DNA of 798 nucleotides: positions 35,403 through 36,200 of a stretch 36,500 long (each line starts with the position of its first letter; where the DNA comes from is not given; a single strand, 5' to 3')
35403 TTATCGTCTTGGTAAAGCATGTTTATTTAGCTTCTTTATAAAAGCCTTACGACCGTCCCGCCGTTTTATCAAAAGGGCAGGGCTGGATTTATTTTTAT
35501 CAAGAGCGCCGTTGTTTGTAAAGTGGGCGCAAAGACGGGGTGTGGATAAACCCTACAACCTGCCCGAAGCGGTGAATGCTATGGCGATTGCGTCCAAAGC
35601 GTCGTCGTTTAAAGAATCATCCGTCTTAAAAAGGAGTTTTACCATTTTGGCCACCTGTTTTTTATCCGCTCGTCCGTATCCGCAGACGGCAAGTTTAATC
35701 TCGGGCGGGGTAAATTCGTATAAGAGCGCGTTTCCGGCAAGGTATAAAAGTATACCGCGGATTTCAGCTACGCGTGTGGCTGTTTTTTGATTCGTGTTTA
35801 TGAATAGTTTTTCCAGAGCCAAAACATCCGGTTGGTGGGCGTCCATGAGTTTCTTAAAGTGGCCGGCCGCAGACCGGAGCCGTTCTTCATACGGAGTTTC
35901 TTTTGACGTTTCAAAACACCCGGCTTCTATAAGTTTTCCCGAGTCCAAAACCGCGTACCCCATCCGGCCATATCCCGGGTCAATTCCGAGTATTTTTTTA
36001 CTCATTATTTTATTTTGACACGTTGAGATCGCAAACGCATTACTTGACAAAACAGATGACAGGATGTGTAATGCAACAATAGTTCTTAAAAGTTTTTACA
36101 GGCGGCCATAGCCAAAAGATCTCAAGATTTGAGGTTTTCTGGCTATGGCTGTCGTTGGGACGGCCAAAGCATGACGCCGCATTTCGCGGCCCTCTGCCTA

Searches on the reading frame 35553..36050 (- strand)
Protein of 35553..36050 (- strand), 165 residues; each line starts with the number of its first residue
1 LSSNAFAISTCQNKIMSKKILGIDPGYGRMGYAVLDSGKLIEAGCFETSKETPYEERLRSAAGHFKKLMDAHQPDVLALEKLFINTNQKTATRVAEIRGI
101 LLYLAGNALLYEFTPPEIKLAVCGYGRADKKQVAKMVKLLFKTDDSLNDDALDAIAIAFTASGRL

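Call 18: search_protein_families(library=pfam, proteins=[window:35553-36050:-], max_evalue=0.01)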
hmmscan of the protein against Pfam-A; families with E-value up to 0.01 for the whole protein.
window:35553-36050:- (165 aa): 1 family
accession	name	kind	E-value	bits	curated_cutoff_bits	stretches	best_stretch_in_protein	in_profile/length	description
PF02075.23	RuvC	-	1.2e-30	106.8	22.2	1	20-160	1-147/148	Crossover junction endodeoxyribonuclease RuvC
